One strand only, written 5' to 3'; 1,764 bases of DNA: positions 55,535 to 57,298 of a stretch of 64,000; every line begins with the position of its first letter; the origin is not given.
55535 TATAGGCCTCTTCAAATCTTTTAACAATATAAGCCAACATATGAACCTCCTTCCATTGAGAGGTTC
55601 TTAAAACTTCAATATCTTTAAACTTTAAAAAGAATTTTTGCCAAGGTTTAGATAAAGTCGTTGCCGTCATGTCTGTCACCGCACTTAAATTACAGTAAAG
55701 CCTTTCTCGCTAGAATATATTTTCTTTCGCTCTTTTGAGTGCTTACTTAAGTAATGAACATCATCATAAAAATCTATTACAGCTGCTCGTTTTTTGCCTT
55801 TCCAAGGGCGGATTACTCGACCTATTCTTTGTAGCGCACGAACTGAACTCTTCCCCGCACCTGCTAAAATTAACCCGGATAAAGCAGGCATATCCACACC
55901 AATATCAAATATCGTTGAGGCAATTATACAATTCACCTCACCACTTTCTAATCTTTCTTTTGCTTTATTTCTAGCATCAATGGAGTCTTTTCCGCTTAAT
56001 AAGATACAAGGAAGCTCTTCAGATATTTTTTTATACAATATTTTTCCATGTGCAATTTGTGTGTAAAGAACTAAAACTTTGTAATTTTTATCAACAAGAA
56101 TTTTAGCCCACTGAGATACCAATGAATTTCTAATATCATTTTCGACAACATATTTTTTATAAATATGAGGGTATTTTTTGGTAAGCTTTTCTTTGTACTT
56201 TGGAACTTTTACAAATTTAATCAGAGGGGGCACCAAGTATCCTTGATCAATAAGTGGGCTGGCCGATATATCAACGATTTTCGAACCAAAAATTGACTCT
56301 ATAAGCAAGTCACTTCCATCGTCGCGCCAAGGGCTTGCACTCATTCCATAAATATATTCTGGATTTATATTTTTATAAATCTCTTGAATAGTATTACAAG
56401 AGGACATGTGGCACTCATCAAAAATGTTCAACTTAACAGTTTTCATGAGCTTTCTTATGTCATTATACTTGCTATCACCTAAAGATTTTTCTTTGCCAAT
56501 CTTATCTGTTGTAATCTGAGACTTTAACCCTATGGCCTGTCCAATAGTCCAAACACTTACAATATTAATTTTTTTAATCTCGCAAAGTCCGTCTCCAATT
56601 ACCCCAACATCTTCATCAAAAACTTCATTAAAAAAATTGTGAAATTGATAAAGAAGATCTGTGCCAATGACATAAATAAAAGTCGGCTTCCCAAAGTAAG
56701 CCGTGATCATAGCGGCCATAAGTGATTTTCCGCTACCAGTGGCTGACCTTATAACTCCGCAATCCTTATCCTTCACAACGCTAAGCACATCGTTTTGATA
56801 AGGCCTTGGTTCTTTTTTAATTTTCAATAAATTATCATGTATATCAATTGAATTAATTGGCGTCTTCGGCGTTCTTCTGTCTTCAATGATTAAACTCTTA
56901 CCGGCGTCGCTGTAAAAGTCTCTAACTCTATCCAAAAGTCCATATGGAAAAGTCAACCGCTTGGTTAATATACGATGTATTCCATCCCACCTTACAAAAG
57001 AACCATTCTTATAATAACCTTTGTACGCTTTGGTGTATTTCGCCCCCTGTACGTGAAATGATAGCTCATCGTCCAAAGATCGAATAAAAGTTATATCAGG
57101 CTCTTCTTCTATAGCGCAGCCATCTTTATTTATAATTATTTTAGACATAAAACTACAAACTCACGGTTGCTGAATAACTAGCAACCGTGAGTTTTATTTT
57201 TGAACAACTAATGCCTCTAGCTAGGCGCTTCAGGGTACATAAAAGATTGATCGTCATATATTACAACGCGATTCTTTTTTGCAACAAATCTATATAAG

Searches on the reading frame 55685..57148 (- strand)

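Call 28: search_protein_families(library=phrogs, proteins=[window:55685-57148:-], max_evalue=0.00001)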
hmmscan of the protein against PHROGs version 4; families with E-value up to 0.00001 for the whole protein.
window:55685-57148:- (487 aa): 4 families
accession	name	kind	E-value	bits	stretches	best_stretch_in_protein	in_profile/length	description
phrog_16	-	DNA, RNA and nucleotide metabolism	1.5e-73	249.5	1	27-476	230-615/986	DNA helicase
phrog_9690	-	DNA, RNA and nucleotide metabolism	1e-60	206.4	1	224-482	27-296/306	DNA helicase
phrog_16259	-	DNA, RNA and nucleotide metabolism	1.7e-19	71.2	1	11-175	14-182/330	DNA helicase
phrog_17901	-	DNA, RNA and nucleotide metabolism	5.6e-07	30.9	1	406-482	13-95/109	DNA helicase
